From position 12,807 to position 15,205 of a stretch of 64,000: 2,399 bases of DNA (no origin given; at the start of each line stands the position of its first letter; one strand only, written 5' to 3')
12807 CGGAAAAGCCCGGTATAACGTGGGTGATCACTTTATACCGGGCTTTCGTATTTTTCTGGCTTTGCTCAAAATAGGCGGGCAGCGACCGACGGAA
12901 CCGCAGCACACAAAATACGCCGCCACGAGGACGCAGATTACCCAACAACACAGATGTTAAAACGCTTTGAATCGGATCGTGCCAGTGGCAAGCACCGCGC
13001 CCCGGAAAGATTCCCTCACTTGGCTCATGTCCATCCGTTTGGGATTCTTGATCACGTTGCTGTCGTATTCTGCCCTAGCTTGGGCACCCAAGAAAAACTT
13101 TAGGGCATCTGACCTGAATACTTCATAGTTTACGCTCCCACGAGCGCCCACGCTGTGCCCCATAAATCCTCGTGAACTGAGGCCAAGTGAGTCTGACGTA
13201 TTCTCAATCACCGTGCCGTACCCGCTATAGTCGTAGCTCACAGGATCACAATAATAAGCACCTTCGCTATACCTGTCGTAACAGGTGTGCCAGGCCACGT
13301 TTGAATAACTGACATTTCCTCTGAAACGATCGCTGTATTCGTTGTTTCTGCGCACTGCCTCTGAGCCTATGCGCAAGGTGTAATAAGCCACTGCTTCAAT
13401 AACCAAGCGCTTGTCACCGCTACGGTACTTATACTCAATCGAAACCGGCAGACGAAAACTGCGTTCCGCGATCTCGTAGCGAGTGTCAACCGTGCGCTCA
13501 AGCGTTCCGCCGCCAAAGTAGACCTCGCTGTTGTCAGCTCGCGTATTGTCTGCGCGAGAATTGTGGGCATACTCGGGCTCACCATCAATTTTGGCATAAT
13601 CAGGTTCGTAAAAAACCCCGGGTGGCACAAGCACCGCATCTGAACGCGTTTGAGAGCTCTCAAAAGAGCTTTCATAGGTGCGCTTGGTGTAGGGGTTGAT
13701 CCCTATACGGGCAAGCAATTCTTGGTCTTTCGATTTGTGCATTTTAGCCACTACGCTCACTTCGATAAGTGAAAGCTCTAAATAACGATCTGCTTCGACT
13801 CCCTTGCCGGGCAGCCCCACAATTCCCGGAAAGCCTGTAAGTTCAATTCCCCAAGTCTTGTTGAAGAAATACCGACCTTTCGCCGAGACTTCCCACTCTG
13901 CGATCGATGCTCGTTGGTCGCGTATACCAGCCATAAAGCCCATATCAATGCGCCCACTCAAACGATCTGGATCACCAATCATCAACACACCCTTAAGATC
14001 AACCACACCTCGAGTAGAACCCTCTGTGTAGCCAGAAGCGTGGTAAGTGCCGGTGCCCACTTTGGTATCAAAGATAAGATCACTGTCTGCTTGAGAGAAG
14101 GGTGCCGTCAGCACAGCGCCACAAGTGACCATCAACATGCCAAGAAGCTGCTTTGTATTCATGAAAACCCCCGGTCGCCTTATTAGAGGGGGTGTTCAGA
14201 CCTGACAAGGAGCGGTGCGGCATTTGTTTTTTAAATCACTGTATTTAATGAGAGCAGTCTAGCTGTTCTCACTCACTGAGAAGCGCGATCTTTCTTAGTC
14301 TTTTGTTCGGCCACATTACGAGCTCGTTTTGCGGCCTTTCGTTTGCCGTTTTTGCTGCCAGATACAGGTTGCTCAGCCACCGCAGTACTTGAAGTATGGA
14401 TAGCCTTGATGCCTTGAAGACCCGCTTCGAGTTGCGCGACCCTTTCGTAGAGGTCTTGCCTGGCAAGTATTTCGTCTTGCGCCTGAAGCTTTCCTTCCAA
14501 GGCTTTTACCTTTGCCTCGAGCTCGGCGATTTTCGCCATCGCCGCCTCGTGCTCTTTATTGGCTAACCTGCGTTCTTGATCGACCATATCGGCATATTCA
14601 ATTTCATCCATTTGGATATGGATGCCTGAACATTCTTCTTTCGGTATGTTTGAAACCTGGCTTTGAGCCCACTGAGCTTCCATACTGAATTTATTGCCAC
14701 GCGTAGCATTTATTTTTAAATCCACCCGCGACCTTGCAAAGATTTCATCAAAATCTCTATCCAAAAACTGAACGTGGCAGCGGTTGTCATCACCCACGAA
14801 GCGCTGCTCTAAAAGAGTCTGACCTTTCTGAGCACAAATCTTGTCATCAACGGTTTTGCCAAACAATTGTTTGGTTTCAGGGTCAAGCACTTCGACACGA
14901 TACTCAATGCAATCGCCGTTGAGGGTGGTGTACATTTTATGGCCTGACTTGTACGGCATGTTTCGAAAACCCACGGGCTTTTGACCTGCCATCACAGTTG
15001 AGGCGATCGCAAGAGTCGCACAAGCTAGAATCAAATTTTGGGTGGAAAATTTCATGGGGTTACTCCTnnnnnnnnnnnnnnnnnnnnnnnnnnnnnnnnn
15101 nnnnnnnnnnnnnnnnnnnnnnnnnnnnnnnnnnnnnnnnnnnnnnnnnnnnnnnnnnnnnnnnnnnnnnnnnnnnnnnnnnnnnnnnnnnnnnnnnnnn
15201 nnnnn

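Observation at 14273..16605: Tandem triplet of paralogous secreted Cys-containing coiled-coil proteins, co-oriented with an outer-membrane barrel gene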

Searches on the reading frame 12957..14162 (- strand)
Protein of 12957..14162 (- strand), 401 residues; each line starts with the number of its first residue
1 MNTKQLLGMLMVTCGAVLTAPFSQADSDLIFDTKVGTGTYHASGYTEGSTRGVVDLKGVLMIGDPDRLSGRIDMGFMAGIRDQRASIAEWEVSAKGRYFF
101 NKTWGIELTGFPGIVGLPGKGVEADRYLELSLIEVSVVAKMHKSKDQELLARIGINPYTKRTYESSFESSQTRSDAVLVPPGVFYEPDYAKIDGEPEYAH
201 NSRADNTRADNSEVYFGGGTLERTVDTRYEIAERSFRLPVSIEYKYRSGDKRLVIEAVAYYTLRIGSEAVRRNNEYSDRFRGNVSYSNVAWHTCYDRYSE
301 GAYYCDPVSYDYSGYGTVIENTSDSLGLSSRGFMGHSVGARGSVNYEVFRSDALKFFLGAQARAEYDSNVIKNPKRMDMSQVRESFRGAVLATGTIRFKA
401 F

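Call 6: search_protein_families(library=pfam, proteins=[window:12957-14162:-], max_evalue=1)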
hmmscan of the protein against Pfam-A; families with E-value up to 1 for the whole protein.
window:12957-14162:- (401 aa): 0 families

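Call 8: search_protein_families(library=ncbifam, proteins=[window:12957-14162:-], max_evalue=1)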
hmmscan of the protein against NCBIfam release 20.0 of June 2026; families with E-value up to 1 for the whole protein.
window:12957-14162:- (401 aa): 0 families

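Call 30: search_protein_families(library=phrogs, proteins=[window:12957-14162:-], max_evalue=1)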
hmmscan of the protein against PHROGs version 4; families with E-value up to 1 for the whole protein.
window:12957-14162:- (401 aa): 0 families

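Call 31: search_protein_families(library=padloc, proteins=[window:12957-14162:-], max_evalue=1)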
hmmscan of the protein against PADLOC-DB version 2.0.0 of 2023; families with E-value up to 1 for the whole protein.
window:12957-14162:- (401 aa): 0 families

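Call 37: find_related_loci(query=window:12957-14162:-, collection=metagenome_contigs, flank=10000)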
Query window:12957-14162:- (401 aa) in metagenome_contigs; peptide patterns used: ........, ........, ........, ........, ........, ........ (x = any residue, [..] = any of these).
98 stretches matched a pattern, but none encodes a relative of the query by tblastn (E <= 1e-3).
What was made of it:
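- Tried and rejected: The OMP-like protein found nothing in metagenomes (call 37).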

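Call 52: search_dna_similar(query=window:12957-14162:-, collection=plasmids, mode=protein, max_evalue=0.01, max_rows=10)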
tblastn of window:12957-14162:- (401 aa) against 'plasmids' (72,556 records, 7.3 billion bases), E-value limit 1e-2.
No match.

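Call 67: search_solved_structures(query=window:12957-14162:-, max_evalue=10)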
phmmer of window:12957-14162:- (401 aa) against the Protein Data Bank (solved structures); distinct sequences matched with E-value up to 10: 2.
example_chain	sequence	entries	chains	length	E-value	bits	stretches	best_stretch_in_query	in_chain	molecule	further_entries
4upl_A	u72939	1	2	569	1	11.7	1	127-211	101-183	SULFATASE FAMILY PROTEIN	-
1cr9_H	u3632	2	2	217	1.4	11.1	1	272-322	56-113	FAB ANTIBODY HEAVY CHAIN | FAB HEAVY CHAIN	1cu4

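Call 68: search_dna_similar(query=window:12957-14162:-, collection=phages, mode=protein, max_evalue=0.01, max_rows=10)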
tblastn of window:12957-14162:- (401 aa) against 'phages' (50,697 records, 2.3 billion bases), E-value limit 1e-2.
No match.

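Call 78: list_cluster_members(proteins=[window:12957-14162:-, P0001, P0002, P0003])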
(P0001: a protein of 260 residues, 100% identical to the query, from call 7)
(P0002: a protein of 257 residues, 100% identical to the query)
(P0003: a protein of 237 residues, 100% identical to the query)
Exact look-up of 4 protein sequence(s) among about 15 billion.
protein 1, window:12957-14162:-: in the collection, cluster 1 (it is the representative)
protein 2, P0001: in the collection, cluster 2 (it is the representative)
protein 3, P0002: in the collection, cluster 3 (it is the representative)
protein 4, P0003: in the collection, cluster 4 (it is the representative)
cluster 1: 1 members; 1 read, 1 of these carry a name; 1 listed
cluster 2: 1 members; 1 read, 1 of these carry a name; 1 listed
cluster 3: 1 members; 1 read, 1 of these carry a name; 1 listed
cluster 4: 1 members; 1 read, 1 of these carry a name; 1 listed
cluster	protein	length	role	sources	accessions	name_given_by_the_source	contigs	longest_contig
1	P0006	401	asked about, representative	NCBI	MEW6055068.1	MAG: hypothetical protein AB1540_00510 [Bdellovibrionota bacterium]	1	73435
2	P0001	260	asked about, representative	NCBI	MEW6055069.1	MAG: hypothetical protein AB1540_00515 [Bdellovibrionota bacterium]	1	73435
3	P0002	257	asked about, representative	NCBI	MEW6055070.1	MAG: hypothetical protein AB1540_00520 [Bdellovibrionota bacterium]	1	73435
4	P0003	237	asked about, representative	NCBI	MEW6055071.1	MAG: hypothetical protein AB1540_00525 [Bdellovibrionota bacterium]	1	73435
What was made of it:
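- All four proteins are singletons in the collection (call 78).
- Tried and rejected: All four proteins are singleton clusters (call 78).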

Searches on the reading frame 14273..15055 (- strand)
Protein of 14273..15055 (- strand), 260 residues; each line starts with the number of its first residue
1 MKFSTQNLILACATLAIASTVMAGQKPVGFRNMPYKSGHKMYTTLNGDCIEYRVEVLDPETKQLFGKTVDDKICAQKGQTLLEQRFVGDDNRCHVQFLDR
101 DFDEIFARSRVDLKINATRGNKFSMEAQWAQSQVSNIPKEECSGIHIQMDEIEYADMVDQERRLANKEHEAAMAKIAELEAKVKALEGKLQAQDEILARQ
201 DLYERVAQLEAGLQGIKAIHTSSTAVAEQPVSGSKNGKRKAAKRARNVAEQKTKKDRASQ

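Call 6: search_protein_families(library=pfam, proteins=[window:14273-15055:-], max_evalue=1)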
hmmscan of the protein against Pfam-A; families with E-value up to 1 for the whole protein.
window:14273-15055:- (260 aa): 6 families
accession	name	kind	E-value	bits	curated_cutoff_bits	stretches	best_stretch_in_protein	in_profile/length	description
PF23991.1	DUF7310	-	0.0051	17.7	40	1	149-190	19-60/83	Coiled-coil region of unknown function (DUF7310)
PF08232.17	Striatin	-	0.071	14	29.4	1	176-255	27-103/151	Striatin family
PF11690.13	DUF3287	-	0.12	12.7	27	1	151-191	46-86/121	Protein of unknown function (DUF3287)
PF13476.12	AAA_23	-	0.15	13.1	27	1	106-214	89-191/201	AAA domain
PF18196.7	Cdh1_DBD_1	-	0.16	12.7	26.4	1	151-219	41-109/120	Chromodomain helicase DNA-binding domain 1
PF16326.10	ABC_tran_CTD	-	0.4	11.4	32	1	167-213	8-57/69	ABC transporter C-terminal domain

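Call 7: find_homologous_proteins(query=window:14273-15055:-, max_evalue=0.001)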
Query window:14273-15055:- (260 aa): 1 proteins with E <= 0.001 among 2545 candidates.
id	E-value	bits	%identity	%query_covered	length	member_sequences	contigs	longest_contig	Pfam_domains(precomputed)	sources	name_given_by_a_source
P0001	1.8e-165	566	100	100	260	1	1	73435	-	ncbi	ncbi:MAG: hypothetical protein AB1540_00515 [Bdellovibrionota bacterium]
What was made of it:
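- The lineage is Bdellovibrionota, which is often predatory (call 7).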

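Call 8: search_protein_families(library=ncbifam, proteins=[window:14273-15055:-], max_evalue=1)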
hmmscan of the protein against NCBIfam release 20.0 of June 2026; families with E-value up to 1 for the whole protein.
window:14273-15055:- (260 aa): 2 families
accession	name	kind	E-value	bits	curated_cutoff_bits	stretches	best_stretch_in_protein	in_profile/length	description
NF041860.1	silencer_MvaT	exception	0.025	14.8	180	1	168-252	6-87/125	histone-like nucleoid-structuring protein MvaT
TIGR01149.1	mtrG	equivalog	0.27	11.2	50.65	0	48-70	22-44/70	tetrahydromethanopterin S-methyltransferase subunit MtrG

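Call 20: find_encoding_contigs(protein=P0001, flank=10000, max_places=6)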
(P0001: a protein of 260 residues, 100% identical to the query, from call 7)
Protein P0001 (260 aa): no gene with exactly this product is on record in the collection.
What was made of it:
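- Tried and rejected: Look-up of the encoding contig failed (call 20).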

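Call 26: predict_structure(alignment_id=A2)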
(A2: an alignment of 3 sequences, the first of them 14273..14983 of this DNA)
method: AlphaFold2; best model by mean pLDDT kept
length: 236 residues; sequences in the alignment: 3
mean_pLDDT: 62.7   pTM: 0.39
mean pLDDT of the five models: 62.7, 62.1, 61.9, 60.7, 58.1
residues with pLDDT >= 90: 0; 70-90: 88; 50-70: 94; < 50: 54
segments of 3 or more residues with pLDDT < 50: 1-4, 76-101, 196-214
pLDDT, mean of each block of 10 residues (from residue 1): 55 63 63 64 65 60 84 52 31 35 63 81 67 73 85 87 80 75 72 50 34 50 59 52
secondary structure, 60 per line:
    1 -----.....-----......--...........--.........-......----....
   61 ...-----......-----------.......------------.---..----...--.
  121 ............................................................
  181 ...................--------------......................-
elements in order: E6-10 E16-21 E24-34 E37-45 H47-52 E57-63 E69-74 H86-92 E120-126 H127-199 H214-235

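Call 30: search_protein_families(library=phrogs, proteins=[window:14273-15055:-], max_evalue=1)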
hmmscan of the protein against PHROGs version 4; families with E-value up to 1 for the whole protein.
window:14273-15055:- (260 aa): 5 families
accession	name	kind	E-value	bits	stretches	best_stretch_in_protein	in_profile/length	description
phrog_8657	-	unknown function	0.00014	22.4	1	168-208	59-99/220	-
phrog_4780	-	unknown function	0.3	11.6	1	157-241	155-246/275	-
phrog_3149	-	unknown function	0.34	12.6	1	151-191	18-57/61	-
phrog_21949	-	unknown function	0.53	11.2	0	173-191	16-34/49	-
phrog_21042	-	unknown function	0.59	11.3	0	167-190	5-28/78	-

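Call 31: search_protein_families(library=padloc, proteins=[window:14273-15055:-], max_evalue=1)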
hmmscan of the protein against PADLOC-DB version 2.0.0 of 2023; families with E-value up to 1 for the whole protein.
window:14273-15055:- (260 aa): 1 family
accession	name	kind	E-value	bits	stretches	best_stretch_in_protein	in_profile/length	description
PDLC03864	LmuB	-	0.036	10.6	1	154-257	412-514/657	-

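Call 46: fold_search(model_id=the predicted structure, library=pdb)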
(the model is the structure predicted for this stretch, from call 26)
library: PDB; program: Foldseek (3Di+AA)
matches with E <= 10: 226; with E <= 0.001: 0
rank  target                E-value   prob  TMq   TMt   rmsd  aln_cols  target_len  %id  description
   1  7ff9_D                1.1e+00  0.06  0.11  0.12  13.4       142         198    8  Pseudomonas aeruginosa Virulence Factor Regulator with cAMP ligand and Cl(triethylphosphine)gold(I) (released 2022-07-27)
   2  5yuo_B                1.1e+00  0.10  0.12  0.22  13.7        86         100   12  Crystal structure of SSB protein from Pseudomonas aeruginosa PAO1 (released 2018-10-31)
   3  7oxw                  1.4e+00  0.23  0.16  0.24   7.0        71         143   15  CrabP2 mutant R30DK31D (released 2022-07-13)
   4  8hcj_A                1.5e+00  0.16  0.16  0.10  11.9        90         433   12  Structure of GH43 family enzyme, Xylan 1, 4 Beta- xylosidase from pseudopedobacter saltans (released 2023-11-15)
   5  9a5z_A                1.5e+00  0.08  0.14  0.19  13.7       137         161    7  Integrative model of YPMB-MREC by crosslinking MS and deep learning (released 2024-09-18)
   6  5xn9_B                1.6e+00  0.21  0.15  0.23   7.2        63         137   13  Crystal structure of a secretary abundant heat soluble (SAHS) protein from Ramazzottius varieornatus (from monomer sam (released 2017-07-26)
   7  6hkr                  1.7e+00  0.23  0.17  0.26   6.5        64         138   14  Human Cellular Retinoic Acid Binding Protein II (CRABPII) with bound synthetic retinoid DC271. (released 2018-11-28)
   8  2gu3                  1.7e+00  0.08  0.14  0.23  13.1       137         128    7  YpmB protein from Bacillus subtilis (released 2006-05-30)
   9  8hcj_C                1.8e+00  0.15  0.15  0.09  11.8        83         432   11  Structure of GH43 family enzyme, Xylan 1, 4 Beta- xylosidase from pseudopedobacter saltans (released 2023-11-15)
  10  3tre                  1.8e+00  0.03  0.10  0.14  17.1        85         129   14  Structure of a translation elongation factor P (efp) from Coxiella burnetii (released 2011-09-28)
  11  5jea_I                1.8e+00  0.02  0.08  0.08  15.5        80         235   16  Structure of a cytoplasmic 11-subunit RNA exosome complex including Ski7, bound to RNA (released 2016-07-13)
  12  4nov                  1.9e+00  0.20  0.15  0.12  12.4        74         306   11  Xsa43E, a GH43 family enzyme from Butyrivibrio proteoclasticus (released 2014-10-08)
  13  5h9m_A                2.3e+00  0.08  0.12  0.14   8.5        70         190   10  Crystal structure of siah2 SBD domain (released 2016-02-17)
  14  7oxx_C                2.4e+00  0.15  0.16  0.24   6.9        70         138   16  CrabP2 mutant R30AK31A (released 2022-07-13)
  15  3qee_A                2.4e+00  0.08  0.11  0.09  14.1        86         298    9  The structure and function of an arabinan-specific alpha-1,2-arabinofuranosidase identified from screening the activit (released 2011-02-16)
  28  4c47_A                3.0e+00  0.06  0.17  0.20  15.1       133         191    6  Salmonella enterica trimeric lipoprotein SadB (released 2014-01-08)
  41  4c47_C                4.1e+00  0.07  0.20  0.24  10.1       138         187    5  Salmonella enterica trimeric lipoprotein SadB (released 2014-01-08)
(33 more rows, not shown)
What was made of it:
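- On SadB-like trimeric lipoproteins: Foldseek to 4c47 gives E 3-4 and TM 0.17-0.20 (call 46).
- Tried and rejected: The P1 full model (pLDDT 63) against PDB gave best E 1.1 (call 46).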

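Call 70: find_related_loci(query=A2, collection=viral_contigs, flank=5000)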
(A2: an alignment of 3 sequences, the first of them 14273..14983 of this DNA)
Query A2 (236 aa) in viral_contigs; peptide patterns used: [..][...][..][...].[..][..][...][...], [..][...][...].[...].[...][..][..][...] (x = any residue, [..] = any of these).
71 stretches matched a pattern, but none encodes a relative of the query by tblastn (E <= 1e-3).
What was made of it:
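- The OMP-like protein has no tblastn match in phage or plasmid collections (calls 52, 68), and the triplet profile (A2) found no relative in IMG/VR viral contigs (call 70).
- Tried and rejected: Viral contigs, phages and plasmids gave nothing (calls 52, 68, 70).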

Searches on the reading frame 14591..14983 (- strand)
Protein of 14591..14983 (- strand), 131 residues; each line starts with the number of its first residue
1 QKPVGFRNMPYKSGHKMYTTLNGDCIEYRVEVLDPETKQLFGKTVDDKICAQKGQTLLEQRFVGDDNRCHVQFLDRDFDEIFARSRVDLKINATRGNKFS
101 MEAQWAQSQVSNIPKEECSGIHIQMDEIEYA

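Call 27: search_protein_representatives(alignment_id=A3)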
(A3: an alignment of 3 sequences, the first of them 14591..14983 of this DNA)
Query: 3 sequences, 125 profile positions. Proteins with E-value up to 0.001 (for the whole library): 5; up to 1e-10: 4; up to 1e-30: 3. The best 5 are listed.
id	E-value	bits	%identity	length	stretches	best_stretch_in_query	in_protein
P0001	9.1e-53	193.8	-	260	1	1-125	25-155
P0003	1.6e-45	170.4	-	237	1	2-125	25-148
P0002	2.0e-38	147.4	-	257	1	1-124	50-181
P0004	3.1e-16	75.7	-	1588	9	6-41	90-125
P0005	5.8e-08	49.0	-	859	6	7-41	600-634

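Call 29: search_solved_structures(query=A3, max_evalue=10)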
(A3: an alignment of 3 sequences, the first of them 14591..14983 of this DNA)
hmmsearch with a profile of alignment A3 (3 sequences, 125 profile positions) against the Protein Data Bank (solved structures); distinct sequences matched with E-value up to 10: 1.
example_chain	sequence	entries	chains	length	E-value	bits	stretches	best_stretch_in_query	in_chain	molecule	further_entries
9o7t_A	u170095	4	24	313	0.98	12.7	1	52-121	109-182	Cmp-binding-factor 1 | YhaM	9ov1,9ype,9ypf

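Call 64: search_protein_families(library=pfam, proteins=[P0004, P0005], max_evalue=0.01)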
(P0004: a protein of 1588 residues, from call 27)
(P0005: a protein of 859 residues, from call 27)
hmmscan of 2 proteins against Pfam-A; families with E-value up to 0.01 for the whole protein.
P0004 (1588 aa): 4 families
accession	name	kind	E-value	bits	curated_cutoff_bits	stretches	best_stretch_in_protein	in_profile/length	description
PF18676.6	MBG_2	-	2.1e-19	70.3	25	2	1186-1266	1-72/72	MBG domain (YGX type)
PF16640.11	Big_3_5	-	1.8e-17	64.1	35.5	7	184-237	37-87/88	Bacterial Ig-like domain (group 3)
PF19130.5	DUF5813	-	1.8e-09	38.1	25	0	951-1006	15-69/144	Family of unknown function (DUF5813)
PF21960.2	RCF1-5-like_lid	-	0.0002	21.7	27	0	61-78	4-21/43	RCF1/5-like, AAA+ ATPase lid domain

P0005 (859 aa): 1 family
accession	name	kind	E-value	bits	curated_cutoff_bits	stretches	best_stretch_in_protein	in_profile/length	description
PF16640.11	Big_3_5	-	6.9e-80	264.1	35.5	8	205-296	6-88/88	Bacterial Ig-like domain (group 3)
